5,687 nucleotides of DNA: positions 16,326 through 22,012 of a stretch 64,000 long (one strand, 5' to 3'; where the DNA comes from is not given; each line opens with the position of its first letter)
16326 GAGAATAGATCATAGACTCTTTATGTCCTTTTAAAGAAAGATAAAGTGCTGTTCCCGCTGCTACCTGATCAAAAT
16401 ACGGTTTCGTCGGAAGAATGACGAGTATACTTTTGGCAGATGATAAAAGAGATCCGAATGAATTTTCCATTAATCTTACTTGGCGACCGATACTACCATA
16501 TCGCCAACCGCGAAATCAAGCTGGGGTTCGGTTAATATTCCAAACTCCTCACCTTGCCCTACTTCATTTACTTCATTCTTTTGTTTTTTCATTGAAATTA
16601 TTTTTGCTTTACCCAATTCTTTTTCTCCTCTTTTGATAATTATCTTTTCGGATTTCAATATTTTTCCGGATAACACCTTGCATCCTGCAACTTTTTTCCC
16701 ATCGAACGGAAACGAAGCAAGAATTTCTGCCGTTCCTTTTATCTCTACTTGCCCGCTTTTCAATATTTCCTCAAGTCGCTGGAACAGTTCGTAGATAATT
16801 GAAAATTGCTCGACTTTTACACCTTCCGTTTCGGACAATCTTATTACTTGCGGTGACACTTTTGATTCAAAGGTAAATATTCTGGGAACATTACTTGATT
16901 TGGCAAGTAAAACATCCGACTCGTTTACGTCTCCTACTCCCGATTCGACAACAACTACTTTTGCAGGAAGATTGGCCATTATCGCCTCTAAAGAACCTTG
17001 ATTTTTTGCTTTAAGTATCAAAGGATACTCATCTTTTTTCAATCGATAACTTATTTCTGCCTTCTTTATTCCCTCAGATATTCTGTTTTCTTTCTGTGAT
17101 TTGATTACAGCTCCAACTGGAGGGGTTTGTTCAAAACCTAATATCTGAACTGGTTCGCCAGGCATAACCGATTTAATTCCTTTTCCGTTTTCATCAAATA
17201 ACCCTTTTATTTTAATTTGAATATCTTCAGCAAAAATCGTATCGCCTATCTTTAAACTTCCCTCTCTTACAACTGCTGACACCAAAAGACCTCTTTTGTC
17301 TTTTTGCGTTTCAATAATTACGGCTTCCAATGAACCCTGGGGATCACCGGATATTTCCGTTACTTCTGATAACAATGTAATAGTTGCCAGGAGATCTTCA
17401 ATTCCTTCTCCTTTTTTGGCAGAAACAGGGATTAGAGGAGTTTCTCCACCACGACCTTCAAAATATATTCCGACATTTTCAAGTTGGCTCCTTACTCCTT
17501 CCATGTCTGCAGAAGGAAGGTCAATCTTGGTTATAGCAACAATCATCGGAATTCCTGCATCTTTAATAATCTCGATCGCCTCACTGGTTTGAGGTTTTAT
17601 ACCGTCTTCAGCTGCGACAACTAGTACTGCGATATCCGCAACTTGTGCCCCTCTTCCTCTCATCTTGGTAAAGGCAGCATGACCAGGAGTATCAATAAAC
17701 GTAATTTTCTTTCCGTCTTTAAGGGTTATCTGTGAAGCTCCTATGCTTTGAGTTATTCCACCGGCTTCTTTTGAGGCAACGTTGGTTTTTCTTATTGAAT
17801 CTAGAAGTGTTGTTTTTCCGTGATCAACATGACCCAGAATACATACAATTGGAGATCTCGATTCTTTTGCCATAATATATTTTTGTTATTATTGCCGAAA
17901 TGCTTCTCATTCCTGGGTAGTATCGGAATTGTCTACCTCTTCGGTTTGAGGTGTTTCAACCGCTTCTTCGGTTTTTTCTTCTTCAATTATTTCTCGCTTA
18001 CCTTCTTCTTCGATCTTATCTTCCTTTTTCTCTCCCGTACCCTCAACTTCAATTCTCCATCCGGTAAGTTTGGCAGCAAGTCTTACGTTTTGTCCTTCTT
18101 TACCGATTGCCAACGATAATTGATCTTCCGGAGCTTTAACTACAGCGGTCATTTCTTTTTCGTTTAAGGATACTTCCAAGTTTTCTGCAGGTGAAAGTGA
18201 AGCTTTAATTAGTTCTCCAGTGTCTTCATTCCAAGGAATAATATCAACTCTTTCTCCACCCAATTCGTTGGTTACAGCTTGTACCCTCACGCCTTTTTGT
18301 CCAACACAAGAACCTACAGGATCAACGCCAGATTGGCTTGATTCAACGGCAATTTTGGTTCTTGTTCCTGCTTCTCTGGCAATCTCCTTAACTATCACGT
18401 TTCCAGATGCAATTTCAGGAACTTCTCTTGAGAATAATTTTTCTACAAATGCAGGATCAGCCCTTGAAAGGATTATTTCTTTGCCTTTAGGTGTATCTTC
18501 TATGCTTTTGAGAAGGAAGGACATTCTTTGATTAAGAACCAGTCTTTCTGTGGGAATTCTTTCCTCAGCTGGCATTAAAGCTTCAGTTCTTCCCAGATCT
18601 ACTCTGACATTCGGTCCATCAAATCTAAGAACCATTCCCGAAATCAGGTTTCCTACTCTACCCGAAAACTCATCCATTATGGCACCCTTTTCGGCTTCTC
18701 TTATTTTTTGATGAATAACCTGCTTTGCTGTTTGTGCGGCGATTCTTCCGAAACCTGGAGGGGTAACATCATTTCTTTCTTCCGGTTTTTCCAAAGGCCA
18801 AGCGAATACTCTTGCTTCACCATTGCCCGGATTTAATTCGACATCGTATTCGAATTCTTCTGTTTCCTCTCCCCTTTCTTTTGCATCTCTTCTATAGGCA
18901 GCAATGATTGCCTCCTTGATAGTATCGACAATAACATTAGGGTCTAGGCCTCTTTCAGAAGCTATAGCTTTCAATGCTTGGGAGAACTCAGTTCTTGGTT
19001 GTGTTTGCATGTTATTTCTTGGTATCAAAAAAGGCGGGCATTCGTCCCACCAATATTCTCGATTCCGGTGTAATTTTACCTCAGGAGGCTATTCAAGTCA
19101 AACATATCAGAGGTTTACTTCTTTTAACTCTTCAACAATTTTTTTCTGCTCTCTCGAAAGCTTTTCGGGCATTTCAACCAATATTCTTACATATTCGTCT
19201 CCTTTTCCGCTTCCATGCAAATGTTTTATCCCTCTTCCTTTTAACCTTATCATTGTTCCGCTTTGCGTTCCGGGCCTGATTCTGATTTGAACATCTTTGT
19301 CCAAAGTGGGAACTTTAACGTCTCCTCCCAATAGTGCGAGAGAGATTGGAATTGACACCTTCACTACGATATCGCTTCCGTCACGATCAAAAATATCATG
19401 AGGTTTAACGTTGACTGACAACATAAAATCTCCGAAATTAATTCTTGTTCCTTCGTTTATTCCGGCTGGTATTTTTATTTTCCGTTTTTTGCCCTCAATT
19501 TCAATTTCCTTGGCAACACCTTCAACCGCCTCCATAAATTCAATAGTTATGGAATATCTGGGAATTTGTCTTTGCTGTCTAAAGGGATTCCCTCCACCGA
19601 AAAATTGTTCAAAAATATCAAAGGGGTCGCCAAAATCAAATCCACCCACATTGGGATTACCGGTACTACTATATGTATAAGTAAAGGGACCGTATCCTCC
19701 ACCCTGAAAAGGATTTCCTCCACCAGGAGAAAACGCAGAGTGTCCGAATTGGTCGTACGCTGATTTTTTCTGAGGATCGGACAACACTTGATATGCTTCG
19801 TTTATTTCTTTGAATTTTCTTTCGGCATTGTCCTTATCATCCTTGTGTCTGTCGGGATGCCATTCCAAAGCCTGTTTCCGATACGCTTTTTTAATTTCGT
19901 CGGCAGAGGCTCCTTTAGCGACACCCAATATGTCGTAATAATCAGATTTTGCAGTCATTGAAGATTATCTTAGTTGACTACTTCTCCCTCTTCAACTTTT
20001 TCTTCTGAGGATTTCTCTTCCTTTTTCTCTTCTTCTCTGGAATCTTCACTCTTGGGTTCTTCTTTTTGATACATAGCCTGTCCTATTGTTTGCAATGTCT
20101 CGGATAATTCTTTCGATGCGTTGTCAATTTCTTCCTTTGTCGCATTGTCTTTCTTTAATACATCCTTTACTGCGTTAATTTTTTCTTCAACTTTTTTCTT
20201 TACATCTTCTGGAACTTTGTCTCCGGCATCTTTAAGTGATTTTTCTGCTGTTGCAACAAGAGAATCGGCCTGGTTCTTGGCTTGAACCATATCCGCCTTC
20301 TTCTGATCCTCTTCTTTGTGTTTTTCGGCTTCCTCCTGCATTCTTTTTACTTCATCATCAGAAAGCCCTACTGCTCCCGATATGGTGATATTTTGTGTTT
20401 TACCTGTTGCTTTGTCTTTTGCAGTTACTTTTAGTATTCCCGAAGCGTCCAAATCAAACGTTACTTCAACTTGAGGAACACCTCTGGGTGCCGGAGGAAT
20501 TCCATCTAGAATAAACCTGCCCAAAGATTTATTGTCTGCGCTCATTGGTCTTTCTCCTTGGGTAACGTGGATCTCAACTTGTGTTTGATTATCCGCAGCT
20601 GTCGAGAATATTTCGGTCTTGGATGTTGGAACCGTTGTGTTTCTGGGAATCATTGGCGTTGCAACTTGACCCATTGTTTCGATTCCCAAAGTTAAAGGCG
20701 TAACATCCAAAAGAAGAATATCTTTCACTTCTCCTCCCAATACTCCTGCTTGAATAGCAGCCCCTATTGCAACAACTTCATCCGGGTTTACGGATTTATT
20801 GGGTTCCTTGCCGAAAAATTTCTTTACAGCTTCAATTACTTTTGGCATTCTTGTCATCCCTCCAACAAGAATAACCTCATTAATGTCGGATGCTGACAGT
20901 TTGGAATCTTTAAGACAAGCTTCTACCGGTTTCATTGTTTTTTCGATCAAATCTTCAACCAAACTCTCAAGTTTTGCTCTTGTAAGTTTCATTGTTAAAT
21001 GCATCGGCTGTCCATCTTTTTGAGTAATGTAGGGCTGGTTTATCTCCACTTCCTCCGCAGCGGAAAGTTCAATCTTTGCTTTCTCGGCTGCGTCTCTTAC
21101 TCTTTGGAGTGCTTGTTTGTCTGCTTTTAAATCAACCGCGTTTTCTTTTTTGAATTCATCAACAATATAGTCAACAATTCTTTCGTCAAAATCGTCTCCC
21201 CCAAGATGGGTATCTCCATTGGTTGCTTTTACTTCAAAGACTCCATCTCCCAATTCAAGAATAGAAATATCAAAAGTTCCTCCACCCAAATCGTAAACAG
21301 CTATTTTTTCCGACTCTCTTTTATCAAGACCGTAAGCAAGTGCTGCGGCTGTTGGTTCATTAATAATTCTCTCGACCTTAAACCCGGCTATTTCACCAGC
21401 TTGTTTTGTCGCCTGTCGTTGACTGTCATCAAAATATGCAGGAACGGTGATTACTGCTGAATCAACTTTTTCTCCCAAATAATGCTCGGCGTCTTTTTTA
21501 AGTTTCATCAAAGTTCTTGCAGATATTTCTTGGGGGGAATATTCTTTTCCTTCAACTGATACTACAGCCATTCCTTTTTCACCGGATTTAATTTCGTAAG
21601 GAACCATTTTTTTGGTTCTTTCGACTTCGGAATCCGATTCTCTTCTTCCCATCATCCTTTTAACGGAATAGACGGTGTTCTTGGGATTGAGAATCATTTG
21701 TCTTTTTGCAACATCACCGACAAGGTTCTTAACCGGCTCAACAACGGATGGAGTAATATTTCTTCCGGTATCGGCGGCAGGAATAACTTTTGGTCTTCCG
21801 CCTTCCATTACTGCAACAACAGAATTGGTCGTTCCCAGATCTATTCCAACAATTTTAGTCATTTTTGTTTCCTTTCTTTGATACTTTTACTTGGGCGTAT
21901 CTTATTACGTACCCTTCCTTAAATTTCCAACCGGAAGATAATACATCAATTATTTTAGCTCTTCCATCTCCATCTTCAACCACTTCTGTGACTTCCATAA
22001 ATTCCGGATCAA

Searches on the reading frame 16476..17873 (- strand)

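Call 11: search_protein_families(library=pfam, proteins=[window:16476-17873:-], max_evalue=0.001)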
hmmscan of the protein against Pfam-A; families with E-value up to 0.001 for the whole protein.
window:16476-17873:- (465 aa): 9 families
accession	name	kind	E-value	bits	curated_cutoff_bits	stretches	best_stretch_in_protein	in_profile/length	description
PF00009.33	GTP_EFTU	-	2.1e-39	135.5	26.5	1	8-166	4-183/188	Elongation factor Tu GTP binding domain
PF11987.13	IF-2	-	3.9e-20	72.4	27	1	272-366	13-115/117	Translation-initiation factor 2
PF22042.2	EF-G_D2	-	1.4e-12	48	27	1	182-257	2-81/84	Elongation factor G domain 2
PF01926.29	MMR_HSR1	-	2.2e-12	47.5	21.9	1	10-116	2-113/113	50S ribosome-binding GTPase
PF03193.22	RsgA_GTPase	-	2.1e-05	24.9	30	0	80-165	24-104/174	RsgA GTPase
PF10662.15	PduV-EutP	-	5.5e-05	23.4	21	1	10-164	4-140/143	Ethanolamine utilisation - propanediol utilisation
PF02421.24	FeoB_N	-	5.5e-05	23.2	27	1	10-164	3-155/156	Ferrous iron transport protein B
PF09439.16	SRPRB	-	0.00016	21.5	25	1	6-69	2-60/178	Signal recognition particle receptor beta subunit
PF08477.19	Roc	-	0.00065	20.4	27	0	10-118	2-119/119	Ras of Complex, Roc, domain of DAPkinase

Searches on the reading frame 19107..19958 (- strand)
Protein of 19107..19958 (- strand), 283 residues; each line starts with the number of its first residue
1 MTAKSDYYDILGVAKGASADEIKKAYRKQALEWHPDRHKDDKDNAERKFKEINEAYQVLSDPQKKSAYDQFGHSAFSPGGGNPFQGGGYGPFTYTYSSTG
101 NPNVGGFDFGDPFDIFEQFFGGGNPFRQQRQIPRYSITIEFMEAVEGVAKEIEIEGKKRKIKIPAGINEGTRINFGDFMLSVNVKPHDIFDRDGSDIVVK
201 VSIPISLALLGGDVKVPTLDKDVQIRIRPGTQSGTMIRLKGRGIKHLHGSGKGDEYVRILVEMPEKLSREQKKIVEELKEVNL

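Call 11: search_protein_families(library=pfam, proteins=[window:19107-19958:-], max_evalue=0.001)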
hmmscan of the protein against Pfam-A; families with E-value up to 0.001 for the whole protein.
window:19107-19958:- (283 aa): 2 families
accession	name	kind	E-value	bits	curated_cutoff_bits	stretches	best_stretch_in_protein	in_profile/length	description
PF01556.23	DnaJ_C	-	2.2e-33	115.9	26.6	1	134-264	2-152/152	DnaJ C terminal domain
PF00226.36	DnaJ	-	2.1e-28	98.6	27.8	1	6-69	1-63/63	DnaJ domain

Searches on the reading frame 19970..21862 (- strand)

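Call 11: search_protein_families(library=pfam, proteins=[window:19970-21862:-], max_evalue=0.001)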
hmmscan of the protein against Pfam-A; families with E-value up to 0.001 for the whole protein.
window:19970-21862:- (630 aa): 2 families
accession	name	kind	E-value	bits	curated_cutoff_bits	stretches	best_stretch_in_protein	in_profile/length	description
PF00012.26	HSP70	-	3.2e-250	831.9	20.6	1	4-599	1-599/599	Hsp70 protein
PF06723.19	MreB_Mbl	-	3.8e-17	62.6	27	1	130-370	90-317/327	MreB/Mbl protein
